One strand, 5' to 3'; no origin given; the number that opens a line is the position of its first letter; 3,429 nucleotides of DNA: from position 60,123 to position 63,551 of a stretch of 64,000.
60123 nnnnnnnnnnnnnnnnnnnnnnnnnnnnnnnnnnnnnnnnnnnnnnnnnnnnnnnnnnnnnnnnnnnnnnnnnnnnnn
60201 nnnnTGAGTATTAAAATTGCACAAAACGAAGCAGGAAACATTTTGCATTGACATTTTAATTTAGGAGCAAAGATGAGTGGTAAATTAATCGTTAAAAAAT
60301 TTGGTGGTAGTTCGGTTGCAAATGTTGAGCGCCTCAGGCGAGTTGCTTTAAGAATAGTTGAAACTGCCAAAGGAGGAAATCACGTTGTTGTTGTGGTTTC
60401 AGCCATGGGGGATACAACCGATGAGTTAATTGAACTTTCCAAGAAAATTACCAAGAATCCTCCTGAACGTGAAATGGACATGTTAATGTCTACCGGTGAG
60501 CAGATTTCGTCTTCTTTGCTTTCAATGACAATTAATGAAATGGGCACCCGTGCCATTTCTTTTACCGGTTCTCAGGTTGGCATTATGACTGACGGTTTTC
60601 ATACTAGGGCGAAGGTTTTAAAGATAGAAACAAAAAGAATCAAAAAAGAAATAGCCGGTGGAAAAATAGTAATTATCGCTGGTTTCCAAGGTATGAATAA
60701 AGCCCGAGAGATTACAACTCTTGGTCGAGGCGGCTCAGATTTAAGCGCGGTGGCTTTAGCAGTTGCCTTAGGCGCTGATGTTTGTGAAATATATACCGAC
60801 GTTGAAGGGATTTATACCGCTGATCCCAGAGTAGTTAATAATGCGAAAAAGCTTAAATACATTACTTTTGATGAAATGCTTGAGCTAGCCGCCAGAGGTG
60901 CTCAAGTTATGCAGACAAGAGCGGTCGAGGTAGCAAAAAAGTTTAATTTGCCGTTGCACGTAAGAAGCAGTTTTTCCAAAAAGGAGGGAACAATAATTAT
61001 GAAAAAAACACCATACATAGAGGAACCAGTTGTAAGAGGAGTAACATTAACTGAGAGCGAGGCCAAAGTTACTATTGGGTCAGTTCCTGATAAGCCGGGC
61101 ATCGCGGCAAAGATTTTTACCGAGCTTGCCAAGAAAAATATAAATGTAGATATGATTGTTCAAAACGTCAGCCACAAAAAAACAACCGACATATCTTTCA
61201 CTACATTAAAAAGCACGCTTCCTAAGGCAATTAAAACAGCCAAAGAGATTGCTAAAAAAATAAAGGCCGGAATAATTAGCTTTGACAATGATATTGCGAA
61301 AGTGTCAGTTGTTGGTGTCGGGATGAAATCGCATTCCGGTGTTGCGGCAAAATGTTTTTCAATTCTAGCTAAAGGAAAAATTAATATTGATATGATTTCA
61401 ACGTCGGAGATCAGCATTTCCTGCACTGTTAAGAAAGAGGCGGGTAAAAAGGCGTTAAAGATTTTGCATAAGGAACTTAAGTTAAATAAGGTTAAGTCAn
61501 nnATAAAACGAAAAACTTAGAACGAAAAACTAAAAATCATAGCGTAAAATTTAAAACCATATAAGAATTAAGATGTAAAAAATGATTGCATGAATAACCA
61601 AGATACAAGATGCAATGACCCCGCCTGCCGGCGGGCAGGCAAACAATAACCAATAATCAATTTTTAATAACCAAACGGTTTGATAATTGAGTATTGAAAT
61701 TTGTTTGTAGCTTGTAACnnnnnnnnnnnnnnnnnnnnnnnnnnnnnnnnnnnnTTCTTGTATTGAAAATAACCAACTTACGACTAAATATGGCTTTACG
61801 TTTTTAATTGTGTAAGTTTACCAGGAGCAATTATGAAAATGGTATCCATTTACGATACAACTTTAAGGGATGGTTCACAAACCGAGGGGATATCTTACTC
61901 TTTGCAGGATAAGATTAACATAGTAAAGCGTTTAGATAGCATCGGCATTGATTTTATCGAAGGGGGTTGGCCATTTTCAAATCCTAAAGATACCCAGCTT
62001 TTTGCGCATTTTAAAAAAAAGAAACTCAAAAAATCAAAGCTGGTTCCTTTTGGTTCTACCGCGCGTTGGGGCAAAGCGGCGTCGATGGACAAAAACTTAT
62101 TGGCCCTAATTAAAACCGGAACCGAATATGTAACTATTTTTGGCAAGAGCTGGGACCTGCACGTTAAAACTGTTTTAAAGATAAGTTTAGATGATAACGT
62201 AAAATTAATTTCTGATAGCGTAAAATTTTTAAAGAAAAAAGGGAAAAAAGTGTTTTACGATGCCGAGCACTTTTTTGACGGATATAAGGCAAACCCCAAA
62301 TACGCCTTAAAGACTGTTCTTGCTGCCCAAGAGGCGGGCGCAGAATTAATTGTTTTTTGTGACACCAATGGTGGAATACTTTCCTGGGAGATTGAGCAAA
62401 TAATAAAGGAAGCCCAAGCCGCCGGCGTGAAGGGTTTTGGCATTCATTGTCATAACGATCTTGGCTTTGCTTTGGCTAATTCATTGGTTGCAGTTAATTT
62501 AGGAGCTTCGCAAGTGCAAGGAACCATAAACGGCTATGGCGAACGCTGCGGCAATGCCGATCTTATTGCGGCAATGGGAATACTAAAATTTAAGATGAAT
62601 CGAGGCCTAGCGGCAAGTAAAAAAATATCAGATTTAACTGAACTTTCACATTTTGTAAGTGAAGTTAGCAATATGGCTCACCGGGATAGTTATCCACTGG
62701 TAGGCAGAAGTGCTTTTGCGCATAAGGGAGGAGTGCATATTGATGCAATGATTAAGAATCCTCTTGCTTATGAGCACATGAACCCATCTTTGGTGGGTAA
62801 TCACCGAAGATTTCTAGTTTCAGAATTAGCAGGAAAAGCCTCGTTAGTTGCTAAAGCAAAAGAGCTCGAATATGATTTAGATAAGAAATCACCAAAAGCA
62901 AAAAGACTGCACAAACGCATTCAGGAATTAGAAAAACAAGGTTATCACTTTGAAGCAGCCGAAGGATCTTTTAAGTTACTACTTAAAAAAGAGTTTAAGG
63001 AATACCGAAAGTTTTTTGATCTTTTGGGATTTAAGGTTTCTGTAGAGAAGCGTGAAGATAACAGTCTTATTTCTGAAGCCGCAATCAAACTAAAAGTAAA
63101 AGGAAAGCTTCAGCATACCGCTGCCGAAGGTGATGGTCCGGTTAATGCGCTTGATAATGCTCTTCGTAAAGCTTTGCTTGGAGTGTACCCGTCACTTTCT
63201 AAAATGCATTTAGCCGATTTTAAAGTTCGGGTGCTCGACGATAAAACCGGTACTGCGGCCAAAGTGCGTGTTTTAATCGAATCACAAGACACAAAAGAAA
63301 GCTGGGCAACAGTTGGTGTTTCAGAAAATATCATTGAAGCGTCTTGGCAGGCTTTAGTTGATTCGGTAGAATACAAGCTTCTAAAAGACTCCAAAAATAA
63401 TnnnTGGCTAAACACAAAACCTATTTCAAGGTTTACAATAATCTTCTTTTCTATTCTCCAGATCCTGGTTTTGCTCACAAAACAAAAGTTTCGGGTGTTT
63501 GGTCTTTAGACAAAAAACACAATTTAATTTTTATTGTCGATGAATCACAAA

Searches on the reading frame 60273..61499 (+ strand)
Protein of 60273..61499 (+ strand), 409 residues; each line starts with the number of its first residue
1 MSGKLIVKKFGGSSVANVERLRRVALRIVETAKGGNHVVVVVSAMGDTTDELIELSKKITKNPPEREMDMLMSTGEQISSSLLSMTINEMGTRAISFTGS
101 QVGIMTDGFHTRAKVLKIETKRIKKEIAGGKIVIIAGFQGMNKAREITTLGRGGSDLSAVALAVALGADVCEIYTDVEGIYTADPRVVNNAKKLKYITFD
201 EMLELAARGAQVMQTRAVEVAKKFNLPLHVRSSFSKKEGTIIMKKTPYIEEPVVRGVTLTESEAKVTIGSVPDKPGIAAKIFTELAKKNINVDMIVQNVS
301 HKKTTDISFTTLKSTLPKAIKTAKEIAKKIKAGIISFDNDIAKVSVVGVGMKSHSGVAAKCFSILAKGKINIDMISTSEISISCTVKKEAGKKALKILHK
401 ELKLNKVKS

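Call 51: search_protein_families(library=pfam, proteins=[window:60273-61499:+], max_evalue=0.00001)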
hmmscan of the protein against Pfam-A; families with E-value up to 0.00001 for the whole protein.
window:60273-61499:+ (409 aa): 4 families
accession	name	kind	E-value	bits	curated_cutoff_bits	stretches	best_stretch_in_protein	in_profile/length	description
PF00696.33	AA_kinase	-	2.5e-52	178.4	24.9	1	4-232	1-234/234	Amino acid kinase family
PF22468.2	ACT_9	-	1.6e-35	121.1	27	2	344-402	1-61/61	ACT domain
PF13840.12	ACT_7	-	1.6e-20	73.2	27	1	338-400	3-65/65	ACT domain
PF01842.31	ACT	-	7.5e-17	61.2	27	1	270-324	6-62/66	ACT domain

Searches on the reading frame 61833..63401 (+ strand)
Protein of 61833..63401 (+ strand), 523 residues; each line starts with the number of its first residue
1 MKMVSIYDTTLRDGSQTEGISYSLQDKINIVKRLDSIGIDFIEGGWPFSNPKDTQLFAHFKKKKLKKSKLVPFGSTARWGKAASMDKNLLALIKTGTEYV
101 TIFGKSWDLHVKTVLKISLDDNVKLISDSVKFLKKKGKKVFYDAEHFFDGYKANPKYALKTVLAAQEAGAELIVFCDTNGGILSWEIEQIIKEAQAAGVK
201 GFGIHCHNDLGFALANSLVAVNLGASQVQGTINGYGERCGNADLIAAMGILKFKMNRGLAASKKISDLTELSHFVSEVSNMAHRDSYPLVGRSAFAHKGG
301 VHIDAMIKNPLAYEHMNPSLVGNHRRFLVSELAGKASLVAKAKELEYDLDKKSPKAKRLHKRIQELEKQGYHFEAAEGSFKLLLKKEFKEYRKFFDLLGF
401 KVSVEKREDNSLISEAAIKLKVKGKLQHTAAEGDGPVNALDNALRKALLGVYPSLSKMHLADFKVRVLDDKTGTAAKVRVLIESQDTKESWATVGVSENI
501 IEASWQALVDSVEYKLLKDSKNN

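Call 79: search_protein_families(library=pfam, proteins=[window:61833-63401:+], max_evalue=0.001)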
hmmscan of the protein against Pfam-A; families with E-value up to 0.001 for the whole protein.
window:61833-63401:+ (523 aa): 3 families
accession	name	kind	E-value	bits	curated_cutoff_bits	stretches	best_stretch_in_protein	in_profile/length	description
PF00682.25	HMGL-like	-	1.2e-44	153.2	29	1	4-272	2-257/260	HMGL-like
PF08502.15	LeuA_dimer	-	1.1e-28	100.2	24.9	1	376-515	3-130/131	LeuA allosteric (dimerisation) domain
PF22617.1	HCS_D2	-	3.4e-17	63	27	1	290-368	2-79/82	Homocitrate synthase post-HMGL domain-like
